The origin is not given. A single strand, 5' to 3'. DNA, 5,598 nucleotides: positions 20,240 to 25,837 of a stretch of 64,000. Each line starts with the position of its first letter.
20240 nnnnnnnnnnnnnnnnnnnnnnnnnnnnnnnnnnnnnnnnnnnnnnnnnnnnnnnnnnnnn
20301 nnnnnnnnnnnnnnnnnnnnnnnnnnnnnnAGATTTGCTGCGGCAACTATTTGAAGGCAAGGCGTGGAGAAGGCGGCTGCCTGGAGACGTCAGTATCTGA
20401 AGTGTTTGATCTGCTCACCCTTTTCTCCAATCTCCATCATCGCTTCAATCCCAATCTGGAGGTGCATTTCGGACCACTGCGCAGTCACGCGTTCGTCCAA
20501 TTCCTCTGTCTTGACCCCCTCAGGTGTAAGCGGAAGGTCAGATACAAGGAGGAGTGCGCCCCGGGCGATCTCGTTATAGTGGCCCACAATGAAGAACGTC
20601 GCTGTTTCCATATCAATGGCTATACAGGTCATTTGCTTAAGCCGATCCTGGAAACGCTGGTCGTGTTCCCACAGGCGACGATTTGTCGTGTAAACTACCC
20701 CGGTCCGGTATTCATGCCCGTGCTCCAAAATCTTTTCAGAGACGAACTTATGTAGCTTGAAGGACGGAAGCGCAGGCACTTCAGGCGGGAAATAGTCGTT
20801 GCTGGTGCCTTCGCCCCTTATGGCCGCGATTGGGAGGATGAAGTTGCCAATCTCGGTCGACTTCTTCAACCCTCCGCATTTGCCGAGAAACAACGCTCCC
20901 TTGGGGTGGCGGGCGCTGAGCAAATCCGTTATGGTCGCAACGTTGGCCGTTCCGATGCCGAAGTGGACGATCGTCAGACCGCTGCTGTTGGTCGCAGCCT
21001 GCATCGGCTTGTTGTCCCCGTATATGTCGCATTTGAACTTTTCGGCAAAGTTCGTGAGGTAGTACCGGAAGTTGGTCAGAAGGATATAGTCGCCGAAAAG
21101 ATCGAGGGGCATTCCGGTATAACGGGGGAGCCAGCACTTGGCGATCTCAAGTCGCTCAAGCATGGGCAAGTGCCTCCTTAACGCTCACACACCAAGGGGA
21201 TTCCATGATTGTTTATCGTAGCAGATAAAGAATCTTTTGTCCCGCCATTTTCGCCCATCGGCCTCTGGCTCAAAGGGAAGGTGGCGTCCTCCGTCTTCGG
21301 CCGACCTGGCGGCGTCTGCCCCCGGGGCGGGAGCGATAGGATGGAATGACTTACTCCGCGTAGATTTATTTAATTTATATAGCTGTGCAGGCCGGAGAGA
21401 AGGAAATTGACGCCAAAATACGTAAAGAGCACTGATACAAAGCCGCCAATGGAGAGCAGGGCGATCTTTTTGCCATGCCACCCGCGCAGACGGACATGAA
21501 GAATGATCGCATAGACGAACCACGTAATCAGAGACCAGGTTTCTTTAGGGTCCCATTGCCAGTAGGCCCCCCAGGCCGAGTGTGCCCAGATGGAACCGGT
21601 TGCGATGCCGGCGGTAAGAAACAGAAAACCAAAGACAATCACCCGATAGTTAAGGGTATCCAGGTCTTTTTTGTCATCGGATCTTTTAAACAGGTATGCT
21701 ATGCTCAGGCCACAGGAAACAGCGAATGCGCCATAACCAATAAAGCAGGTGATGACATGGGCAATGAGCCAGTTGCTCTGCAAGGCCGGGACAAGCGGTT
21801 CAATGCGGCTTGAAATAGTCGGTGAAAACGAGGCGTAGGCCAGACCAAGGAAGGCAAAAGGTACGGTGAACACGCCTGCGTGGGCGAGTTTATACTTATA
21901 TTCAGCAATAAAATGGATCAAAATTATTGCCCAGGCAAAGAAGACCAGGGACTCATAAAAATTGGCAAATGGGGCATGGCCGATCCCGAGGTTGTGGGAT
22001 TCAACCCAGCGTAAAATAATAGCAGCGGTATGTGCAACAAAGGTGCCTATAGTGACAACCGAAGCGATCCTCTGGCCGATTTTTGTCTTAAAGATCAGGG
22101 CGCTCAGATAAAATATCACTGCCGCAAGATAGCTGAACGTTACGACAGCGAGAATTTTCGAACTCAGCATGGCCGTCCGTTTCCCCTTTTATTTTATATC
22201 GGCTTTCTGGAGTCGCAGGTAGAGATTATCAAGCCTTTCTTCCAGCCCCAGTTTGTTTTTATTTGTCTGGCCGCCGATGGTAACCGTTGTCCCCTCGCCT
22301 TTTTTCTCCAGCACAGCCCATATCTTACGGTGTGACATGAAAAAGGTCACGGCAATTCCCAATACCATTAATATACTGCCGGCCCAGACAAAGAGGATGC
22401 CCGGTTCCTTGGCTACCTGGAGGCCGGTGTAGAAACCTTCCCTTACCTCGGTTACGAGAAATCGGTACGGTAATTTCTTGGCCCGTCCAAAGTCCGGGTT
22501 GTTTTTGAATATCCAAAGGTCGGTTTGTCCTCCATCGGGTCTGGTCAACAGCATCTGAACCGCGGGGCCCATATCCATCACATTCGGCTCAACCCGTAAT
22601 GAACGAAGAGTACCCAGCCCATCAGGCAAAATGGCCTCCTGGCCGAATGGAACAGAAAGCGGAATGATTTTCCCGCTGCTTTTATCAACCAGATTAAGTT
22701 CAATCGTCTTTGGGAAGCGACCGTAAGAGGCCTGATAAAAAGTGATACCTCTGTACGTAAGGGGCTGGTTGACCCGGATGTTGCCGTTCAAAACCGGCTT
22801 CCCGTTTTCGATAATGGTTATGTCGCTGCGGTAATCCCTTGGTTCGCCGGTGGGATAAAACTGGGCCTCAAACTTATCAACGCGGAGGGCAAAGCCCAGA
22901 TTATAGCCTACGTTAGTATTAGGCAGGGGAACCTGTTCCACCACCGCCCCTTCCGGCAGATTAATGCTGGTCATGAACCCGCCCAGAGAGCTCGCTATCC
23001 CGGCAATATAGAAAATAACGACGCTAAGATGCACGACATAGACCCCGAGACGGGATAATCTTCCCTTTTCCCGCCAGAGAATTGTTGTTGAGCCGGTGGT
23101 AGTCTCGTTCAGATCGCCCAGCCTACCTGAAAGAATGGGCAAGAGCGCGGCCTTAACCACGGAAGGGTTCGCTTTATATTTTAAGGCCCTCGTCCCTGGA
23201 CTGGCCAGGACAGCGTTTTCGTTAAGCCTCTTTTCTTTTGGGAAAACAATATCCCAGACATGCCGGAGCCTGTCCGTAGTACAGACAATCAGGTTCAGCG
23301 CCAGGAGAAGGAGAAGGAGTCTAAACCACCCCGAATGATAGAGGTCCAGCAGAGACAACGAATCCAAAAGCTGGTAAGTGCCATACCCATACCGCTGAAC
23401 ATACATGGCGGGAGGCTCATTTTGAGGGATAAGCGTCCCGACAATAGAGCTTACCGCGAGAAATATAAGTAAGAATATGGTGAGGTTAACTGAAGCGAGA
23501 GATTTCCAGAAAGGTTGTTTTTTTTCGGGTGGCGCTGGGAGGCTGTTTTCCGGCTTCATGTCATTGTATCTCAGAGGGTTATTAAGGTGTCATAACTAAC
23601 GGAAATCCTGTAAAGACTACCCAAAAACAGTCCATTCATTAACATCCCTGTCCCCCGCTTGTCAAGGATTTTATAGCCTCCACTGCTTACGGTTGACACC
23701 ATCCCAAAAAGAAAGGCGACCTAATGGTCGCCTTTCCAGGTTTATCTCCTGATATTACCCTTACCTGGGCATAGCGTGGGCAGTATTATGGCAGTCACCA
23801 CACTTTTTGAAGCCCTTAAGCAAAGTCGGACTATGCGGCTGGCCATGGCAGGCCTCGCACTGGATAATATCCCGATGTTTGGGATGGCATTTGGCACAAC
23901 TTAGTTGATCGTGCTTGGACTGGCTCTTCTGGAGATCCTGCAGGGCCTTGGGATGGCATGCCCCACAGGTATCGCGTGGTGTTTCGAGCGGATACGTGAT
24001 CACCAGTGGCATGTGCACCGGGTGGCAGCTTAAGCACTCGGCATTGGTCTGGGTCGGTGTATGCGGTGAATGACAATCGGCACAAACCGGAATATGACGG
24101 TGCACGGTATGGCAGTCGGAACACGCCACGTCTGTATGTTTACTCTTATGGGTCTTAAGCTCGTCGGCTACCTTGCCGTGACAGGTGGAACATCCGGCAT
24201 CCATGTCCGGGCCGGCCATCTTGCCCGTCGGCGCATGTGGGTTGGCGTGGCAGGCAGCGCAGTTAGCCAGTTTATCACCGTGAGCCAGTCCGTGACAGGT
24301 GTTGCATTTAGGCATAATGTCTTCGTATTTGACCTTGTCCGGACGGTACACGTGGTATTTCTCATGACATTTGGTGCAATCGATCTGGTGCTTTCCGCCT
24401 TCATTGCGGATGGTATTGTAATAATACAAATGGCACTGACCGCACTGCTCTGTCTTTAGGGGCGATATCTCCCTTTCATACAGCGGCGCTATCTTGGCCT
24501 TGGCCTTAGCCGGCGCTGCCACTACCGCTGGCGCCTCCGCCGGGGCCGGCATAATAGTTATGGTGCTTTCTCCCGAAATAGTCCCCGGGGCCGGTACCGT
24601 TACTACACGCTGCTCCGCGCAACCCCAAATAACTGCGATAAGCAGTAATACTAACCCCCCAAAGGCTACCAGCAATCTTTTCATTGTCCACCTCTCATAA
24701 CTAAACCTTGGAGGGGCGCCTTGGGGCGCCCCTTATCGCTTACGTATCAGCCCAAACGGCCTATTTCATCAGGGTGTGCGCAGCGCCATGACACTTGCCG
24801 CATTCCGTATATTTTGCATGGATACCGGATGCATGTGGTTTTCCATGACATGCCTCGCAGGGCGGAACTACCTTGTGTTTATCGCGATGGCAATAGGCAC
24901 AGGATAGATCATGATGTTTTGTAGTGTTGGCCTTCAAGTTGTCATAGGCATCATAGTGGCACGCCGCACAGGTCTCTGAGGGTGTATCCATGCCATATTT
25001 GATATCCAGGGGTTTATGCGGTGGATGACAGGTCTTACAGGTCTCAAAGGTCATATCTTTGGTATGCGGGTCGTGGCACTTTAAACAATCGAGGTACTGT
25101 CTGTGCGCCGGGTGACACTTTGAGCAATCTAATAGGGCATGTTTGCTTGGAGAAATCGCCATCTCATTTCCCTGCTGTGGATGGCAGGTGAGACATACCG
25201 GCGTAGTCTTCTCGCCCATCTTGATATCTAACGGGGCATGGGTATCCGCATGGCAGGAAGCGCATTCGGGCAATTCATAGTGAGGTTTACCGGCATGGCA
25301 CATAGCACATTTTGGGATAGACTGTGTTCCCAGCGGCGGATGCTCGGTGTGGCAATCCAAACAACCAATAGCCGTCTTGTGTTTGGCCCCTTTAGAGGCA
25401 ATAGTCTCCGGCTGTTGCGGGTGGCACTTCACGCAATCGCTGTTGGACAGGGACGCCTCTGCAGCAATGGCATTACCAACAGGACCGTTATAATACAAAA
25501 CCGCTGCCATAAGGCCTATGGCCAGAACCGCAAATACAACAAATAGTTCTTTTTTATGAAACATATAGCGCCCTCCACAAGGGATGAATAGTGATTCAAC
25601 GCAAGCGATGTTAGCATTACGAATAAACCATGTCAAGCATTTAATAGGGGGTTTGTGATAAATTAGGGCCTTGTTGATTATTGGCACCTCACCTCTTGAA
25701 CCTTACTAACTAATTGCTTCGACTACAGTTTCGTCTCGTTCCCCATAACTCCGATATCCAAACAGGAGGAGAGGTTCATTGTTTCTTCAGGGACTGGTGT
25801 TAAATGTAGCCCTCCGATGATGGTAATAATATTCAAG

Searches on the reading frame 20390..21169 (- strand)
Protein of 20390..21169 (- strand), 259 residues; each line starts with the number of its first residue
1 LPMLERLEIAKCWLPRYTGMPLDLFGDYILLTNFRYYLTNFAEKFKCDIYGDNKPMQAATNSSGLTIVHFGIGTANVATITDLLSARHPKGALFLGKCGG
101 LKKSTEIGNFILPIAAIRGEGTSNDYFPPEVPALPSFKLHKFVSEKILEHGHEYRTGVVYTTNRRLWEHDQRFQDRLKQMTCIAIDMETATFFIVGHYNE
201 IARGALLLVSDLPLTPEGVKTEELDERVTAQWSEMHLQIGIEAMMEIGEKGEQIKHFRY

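Call 18: search_protein_families(library=pfam, proteins=[window:20390-21169:-], max_evalue=0.001)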
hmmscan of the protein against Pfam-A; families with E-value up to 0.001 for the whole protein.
window:20390-21169:- (259 aa): 1 family
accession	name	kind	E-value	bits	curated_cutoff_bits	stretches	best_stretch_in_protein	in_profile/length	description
PF01048.26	PNP_UDP_1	-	6.9e-27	94.8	25.1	1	65-239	44-227/233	Phosphorylase superfamily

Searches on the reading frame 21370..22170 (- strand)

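Call 18: search_protein_families(library=pfam, proteins=[window:21370-22170:-], max_evalue=0.001)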
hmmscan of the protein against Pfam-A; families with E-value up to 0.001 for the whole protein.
window:21370-22170:- (266 aa): 1 family
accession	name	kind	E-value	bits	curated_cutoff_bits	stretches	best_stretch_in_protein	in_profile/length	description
PF01578.25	Cytochrom_C_asm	-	8.1e-53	179.6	29.9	1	69-262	2-212/212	Cytochrome C assembly protein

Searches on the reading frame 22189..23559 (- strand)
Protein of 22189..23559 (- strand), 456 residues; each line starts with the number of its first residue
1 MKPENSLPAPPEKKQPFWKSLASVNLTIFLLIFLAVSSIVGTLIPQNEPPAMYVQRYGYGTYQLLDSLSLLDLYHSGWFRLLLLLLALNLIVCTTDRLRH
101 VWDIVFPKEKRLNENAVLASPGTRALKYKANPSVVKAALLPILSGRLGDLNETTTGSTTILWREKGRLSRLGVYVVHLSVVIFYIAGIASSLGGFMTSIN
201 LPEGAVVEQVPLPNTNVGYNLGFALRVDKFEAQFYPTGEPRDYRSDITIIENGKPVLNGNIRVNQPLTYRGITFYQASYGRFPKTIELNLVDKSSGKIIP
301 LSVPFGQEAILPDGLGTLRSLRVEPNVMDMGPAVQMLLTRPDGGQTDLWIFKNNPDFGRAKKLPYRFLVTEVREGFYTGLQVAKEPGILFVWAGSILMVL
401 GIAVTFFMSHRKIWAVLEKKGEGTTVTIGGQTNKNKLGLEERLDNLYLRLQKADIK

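Call 18: search_protein_families(library=pfam, proteins=[window:22189-23559:-], max_evalue=0.001)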
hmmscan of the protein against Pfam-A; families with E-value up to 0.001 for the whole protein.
window:22189-23559:- (456 aa): 1 family
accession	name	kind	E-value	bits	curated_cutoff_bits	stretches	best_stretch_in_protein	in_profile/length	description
PF05140.19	ResB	-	1.5e-94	318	24.6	2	24-343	1-315/486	ResB-like family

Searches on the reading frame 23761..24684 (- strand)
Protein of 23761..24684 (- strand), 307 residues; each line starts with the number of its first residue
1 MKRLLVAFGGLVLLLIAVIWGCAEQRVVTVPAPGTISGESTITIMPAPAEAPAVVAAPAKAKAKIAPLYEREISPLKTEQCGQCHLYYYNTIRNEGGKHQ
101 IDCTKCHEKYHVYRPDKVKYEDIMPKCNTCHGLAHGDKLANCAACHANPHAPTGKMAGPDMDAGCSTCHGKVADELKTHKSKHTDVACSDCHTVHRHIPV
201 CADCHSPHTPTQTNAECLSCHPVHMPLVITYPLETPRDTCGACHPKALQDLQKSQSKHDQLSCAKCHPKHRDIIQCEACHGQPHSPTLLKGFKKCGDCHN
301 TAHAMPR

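Call 18: search_protein_families(library=pfam, proteins=[window:23761-24684:-], max_evalue=0.001)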
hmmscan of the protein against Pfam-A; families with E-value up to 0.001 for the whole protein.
window:23761-24684:- (307 aa): 2 families
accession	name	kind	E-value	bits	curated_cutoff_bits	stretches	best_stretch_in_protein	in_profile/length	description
PF14537.11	Cytochrom_c3_2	-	8.5e-11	42.6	25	1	135-206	2-79/79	Cytochrome c3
PF14522.11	Cytochrome_C7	-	1.8e-07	31.3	24.8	0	98-146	11-66/67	Cytochrome c7 and related cytochrome c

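Call 85: search_protein_families(library=ncbifam, proteins=[window:23761-24684:-], max_evalue=0.0001)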
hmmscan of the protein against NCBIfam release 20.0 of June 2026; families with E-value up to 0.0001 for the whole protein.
window:23761-24684:- (307 aa): 1 family
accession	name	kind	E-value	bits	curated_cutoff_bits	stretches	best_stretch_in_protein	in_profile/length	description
TIGR03508.1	decahem_SO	subfamily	1.6e-05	24.5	192.2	0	213-271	93-154/258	DmsE family decaheme c-type cytochrome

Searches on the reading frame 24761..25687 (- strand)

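Call 18: search_protein_families(library=pfam, proteins=[window:24761-25687:-], max_evalue=0.001)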
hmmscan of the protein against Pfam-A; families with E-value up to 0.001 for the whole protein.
window:24761-25687:- (308 aa): 3 families
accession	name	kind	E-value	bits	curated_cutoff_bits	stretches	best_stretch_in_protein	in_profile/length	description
PF14537.11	Cytochrom_c3_2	-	1.1e-10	42.3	25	2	141-221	8-78/79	Cytochrome c3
PF14522.11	Cytochrome_C7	-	1.5e-10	41.2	24.8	0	81-131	12-66/67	Cytochrome c7 and related cytochrome c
PF02085.21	Cytochrom_CIII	-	0.00035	21.3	22.9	0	192-267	25-101/101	Class III cytochrome C family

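Call 85: search_protein_families(library=ncbifam, proteins=[window:24761-25570:-], max_evalue=0.0001)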
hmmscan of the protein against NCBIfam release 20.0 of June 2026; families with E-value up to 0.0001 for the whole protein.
window:24761-25570:- (269 aa): 2 families
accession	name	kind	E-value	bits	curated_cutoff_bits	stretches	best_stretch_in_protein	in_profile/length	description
TIGR03508.1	decahem_SO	subfamily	1.9e-08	34.1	192.2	0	37-110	64-127/258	DmsE family decaheme c-type cytochrome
NF047727.1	4hemeCytCCctA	equivalog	4.7e-05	23.5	180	0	39-93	53-105/109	tetraheme c-type cytochrome CctA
